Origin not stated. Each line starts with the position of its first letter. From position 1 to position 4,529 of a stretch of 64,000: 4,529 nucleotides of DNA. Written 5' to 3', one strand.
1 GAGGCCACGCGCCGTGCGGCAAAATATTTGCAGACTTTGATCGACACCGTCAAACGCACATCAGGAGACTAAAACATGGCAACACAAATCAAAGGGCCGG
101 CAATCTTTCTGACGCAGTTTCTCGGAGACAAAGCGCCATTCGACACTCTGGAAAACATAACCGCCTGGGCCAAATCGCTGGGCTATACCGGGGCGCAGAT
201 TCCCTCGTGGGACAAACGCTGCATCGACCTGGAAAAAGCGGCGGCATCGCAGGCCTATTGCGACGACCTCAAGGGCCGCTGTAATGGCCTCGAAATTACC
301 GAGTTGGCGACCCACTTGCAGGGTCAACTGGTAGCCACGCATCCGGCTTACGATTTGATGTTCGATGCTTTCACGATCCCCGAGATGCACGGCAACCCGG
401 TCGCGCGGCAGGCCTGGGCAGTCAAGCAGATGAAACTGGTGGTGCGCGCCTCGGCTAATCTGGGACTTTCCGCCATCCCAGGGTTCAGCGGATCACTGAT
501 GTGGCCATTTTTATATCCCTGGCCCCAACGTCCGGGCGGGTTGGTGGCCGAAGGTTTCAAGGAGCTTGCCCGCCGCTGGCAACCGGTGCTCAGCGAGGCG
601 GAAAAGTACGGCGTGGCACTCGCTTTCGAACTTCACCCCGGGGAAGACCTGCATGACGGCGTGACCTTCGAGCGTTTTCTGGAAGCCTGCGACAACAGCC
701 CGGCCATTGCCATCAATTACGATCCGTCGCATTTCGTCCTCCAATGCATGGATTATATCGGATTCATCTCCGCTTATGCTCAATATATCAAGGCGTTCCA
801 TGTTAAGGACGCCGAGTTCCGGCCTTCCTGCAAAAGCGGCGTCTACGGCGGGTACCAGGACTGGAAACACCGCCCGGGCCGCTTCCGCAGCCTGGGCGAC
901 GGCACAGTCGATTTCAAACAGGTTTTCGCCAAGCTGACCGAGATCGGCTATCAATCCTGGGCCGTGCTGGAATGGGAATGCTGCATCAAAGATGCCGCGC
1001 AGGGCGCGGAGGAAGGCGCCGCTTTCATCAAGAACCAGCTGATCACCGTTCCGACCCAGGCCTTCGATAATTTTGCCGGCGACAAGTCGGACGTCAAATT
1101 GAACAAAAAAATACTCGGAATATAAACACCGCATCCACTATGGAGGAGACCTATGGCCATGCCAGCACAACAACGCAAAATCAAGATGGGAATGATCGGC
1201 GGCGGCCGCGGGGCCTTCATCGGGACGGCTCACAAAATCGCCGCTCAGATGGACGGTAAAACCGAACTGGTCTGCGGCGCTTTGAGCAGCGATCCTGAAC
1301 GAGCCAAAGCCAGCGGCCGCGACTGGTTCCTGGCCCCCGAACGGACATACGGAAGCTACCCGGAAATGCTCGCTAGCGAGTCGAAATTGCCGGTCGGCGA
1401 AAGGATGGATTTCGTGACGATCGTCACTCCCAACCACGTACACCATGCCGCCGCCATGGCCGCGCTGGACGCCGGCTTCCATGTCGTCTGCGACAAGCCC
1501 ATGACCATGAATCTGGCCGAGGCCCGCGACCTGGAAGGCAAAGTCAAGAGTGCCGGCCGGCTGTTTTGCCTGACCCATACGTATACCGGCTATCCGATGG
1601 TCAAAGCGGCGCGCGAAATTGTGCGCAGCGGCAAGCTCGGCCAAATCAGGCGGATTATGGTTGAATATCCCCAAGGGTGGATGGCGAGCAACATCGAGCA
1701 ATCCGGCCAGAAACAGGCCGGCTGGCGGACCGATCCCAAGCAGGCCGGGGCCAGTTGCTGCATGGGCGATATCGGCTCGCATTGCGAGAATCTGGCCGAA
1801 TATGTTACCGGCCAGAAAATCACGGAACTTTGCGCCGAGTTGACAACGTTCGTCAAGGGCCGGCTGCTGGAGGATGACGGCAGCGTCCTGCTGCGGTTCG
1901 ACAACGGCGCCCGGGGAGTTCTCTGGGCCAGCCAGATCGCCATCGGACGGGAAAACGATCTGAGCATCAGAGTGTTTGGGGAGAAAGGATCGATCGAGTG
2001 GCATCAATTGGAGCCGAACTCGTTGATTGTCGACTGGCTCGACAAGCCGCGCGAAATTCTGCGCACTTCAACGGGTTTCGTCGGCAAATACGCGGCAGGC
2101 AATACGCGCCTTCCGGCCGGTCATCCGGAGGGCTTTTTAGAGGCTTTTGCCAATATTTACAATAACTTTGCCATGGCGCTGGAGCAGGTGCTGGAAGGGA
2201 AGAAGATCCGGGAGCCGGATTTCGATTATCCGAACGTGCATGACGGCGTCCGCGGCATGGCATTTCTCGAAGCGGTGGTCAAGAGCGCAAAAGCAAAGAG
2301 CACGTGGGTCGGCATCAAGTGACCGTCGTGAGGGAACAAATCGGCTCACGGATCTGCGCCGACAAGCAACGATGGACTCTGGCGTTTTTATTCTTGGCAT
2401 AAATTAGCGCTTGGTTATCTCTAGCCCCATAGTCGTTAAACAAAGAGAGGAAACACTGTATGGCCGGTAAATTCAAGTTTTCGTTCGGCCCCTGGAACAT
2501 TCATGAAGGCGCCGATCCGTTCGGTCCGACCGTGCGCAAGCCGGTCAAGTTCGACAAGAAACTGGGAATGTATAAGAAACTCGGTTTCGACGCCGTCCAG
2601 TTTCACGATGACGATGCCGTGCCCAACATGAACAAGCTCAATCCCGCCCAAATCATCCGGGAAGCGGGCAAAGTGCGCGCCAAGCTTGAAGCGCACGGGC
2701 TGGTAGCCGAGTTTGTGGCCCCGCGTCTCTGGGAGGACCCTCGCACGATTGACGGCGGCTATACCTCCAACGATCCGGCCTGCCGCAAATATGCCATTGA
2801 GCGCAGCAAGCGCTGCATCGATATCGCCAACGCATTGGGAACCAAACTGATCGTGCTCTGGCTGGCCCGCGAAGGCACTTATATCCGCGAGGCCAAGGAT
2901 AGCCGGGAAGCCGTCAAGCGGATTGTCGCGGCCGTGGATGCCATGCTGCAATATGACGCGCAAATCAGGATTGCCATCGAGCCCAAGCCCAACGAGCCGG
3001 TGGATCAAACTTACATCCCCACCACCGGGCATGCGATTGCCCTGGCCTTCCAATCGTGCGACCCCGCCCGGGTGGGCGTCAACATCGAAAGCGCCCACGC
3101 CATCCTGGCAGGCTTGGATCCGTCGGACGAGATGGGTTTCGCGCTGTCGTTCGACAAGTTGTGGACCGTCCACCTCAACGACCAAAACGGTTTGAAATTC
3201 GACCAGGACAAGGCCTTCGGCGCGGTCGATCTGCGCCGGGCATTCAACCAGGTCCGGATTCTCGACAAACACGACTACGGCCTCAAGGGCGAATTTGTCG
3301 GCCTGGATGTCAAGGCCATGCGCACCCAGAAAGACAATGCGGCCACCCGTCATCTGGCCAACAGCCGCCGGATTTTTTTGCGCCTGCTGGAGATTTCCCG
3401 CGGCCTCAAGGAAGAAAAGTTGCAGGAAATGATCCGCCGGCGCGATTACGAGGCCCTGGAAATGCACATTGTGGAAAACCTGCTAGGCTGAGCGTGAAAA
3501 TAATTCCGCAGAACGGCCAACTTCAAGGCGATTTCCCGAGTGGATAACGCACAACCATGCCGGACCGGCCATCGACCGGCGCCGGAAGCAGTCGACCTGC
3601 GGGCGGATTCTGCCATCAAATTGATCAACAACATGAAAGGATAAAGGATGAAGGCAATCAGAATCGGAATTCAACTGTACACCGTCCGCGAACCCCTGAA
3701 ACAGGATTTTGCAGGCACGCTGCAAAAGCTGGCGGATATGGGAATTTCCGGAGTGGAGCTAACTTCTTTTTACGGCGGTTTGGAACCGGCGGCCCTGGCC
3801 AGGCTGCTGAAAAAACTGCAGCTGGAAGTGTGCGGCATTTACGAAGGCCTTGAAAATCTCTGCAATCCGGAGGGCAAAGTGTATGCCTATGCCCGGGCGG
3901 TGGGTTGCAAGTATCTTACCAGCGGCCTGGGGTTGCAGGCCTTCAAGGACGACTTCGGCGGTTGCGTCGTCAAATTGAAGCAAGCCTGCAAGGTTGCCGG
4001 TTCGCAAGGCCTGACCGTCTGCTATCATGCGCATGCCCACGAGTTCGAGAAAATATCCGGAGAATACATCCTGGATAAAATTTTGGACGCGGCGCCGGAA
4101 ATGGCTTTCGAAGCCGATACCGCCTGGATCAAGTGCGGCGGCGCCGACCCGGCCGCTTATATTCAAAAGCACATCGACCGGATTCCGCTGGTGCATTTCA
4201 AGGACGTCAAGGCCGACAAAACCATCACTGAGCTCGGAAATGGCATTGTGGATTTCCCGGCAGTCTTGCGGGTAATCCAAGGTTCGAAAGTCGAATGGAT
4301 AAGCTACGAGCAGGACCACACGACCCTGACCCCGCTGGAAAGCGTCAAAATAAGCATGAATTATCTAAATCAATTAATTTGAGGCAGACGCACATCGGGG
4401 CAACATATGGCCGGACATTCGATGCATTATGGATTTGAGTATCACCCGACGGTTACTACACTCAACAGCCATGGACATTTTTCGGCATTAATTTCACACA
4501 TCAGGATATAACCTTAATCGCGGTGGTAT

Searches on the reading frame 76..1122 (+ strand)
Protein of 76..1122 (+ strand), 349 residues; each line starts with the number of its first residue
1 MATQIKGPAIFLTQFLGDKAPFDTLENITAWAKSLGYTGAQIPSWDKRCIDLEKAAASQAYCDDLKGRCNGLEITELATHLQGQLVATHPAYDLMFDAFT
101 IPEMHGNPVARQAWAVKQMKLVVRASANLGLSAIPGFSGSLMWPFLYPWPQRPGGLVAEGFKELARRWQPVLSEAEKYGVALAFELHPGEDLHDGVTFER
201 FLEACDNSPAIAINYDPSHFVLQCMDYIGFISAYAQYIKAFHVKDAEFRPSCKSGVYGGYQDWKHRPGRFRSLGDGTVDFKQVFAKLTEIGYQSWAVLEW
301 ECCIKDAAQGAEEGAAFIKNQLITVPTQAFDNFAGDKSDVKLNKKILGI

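Call 11: search_protein_families(library=pfam, proteins=[window:76-1122:+], max_evalue=0.001)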
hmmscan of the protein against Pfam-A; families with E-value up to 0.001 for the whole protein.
window:76-1122:+ (349 aa): 1 family
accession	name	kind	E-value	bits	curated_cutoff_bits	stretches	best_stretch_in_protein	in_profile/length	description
PF01261.30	AP_endonuc_2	-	1.5e-36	126.8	31.1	1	30-320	2-248/249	Xylose isomerase-like TIM barrel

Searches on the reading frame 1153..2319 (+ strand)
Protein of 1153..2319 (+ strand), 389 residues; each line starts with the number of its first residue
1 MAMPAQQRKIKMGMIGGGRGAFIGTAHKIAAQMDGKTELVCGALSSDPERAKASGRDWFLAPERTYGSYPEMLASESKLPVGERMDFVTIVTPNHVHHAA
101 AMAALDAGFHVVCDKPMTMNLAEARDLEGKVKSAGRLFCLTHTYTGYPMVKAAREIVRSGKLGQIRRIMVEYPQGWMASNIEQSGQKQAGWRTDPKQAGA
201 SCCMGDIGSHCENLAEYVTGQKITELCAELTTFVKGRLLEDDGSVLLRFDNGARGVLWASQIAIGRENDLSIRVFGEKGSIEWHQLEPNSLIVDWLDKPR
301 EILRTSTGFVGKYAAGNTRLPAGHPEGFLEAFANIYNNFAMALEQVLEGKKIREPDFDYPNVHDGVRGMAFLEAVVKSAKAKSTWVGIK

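Call 11: search_protein_families(library=pfam, proteins=[window:1153-2319:+], max_evalue=0.001)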
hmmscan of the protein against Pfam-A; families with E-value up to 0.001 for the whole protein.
window:1153-2319:+ (389 aa): 3 families
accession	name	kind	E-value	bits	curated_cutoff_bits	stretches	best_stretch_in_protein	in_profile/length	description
PF22725.1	GFO_IDH_MocA_C3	-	3.5e-30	105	27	1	151-282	2-124/124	GFO/IDH/MocA C-terminal domain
PF02894.22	GFO_IDH_MocA_C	-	1.8e-19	70.8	22.9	1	154-387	1-217/218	Oxidoreductase family, C-terminal alpha/beta domain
PF01408.29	GFO_IDH_MocA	-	4.2e-18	66.6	24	1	10-139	1-117/120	Oxidoreductase family, NAD-binding Rossmann fold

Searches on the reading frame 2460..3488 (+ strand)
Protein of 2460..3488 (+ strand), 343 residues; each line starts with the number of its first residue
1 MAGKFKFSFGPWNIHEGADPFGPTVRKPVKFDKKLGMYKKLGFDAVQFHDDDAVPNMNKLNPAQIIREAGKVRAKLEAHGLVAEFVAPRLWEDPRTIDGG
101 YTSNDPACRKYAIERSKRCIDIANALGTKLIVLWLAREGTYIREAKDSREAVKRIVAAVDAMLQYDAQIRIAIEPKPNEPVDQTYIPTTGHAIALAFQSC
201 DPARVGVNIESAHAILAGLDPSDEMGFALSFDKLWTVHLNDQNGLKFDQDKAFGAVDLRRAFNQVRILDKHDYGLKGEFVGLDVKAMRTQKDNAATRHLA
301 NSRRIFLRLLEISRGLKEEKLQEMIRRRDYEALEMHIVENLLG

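Call 11: search_protein_families(library=pfam, proteins=[window:2460-3488:+], max_evalue=0.001)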
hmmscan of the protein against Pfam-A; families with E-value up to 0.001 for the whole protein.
window:2460-3488:+ (343 aa): 1 family
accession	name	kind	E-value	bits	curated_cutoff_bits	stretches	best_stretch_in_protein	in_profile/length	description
PF01261.30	AP_endonuc_2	-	7.3e-22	78.7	31.1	1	39-264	5-215/249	Xylose isomerase-like TIM barrel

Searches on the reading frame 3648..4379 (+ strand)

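Call 11: search_protein_families(library=pfam, proteins=[window:3648-4379:+], max_evalue=0.001)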
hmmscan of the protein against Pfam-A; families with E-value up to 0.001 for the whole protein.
window:3648-4379:+ (244 aa): 1 family
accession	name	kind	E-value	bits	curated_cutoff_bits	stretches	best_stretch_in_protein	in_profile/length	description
PF01261.30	AP_endonuc_2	-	1.5e-12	48.2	31.1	1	25-241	1-247/249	Xylose isomerase-like TIM barrel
